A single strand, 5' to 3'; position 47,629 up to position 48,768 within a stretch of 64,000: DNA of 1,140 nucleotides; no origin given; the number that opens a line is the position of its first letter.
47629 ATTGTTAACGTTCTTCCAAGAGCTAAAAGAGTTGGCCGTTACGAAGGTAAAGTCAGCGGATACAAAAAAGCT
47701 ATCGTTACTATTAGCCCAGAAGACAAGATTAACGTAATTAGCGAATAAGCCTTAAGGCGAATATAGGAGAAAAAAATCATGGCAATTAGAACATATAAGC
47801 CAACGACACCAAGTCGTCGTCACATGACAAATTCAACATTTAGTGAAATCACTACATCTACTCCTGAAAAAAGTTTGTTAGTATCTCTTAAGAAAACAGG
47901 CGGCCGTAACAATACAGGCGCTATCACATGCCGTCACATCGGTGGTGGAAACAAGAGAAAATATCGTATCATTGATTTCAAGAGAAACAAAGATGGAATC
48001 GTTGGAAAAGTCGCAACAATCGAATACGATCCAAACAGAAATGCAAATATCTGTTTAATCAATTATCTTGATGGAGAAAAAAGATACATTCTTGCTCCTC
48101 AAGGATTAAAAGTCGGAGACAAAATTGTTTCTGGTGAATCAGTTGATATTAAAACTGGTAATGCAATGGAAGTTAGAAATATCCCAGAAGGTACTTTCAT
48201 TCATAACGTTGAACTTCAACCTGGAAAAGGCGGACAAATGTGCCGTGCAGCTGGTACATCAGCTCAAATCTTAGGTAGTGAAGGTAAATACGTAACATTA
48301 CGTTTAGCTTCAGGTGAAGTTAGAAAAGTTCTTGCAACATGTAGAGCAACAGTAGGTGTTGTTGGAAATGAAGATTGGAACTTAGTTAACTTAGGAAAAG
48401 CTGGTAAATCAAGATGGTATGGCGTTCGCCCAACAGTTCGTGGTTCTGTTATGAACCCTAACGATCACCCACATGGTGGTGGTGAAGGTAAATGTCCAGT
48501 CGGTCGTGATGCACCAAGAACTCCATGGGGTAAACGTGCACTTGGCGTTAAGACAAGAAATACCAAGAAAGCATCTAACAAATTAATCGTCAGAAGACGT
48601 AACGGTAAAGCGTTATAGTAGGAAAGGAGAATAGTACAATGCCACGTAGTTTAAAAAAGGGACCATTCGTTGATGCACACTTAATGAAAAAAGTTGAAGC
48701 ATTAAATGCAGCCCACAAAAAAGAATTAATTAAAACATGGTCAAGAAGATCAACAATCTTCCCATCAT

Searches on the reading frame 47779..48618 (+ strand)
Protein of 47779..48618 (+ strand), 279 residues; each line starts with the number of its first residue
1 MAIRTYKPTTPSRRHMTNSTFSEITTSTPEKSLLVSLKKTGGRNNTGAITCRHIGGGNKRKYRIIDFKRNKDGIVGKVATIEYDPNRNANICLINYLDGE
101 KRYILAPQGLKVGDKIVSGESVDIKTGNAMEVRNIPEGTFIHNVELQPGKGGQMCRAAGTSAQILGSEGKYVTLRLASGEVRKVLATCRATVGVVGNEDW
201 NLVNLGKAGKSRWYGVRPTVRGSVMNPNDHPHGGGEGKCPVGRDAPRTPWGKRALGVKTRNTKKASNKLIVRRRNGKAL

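Call 14: list_cluster_members(proteins=[window:47779-48618:+, window:54756-56102:+, window:58768-59718:+, window:4095-4715:+, window:14065-15405:+, window:49297-49959:+])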
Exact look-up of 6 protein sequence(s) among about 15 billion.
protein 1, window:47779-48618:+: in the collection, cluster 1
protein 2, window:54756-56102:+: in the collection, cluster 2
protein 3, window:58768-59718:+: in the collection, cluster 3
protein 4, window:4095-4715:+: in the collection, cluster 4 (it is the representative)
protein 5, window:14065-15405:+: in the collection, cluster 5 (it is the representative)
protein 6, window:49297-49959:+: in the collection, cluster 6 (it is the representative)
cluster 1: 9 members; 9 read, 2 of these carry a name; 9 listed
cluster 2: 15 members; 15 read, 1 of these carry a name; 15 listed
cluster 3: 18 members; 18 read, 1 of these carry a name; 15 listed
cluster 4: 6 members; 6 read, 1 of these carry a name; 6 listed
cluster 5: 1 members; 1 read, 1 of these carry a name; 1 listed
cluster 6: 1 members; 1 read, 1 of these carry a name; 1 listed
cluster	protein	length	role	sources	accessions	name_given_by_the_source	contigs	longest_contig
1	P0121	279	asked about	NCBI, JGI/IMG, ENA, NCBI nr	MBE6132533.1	MAG: 50S ribosomal protein L2 [Erysipelotrichaceae bacterium] | 50S ribosomal protein L2 [Erysipelotrichaceae bacterium]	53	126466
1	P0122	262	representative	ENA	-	-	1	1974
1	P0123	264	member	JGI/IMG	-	large subunit ribosomal protein L2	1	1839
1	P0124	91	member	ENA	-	-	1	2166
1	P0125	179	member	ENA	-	-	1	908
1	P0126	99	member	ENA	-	-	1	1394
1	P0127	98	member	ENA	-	-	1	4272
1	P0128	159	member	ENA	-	-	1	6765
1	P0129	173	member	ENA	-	-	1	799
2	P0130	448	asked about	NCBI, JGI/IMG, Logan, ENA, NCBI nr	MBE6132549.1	MAG: preprotein translocase subunit SecY [Erysipelotrichaceae bacterium] | preprotein translocase subunit SecY [Erysipelotrichaceae bacterium]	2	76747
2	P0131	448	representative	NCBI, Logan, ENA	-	-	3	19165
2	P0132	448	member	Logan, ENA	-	-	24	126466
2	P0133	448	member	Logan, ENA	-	-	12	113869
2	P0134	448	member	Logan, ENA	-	-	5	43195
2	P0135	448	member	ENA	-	-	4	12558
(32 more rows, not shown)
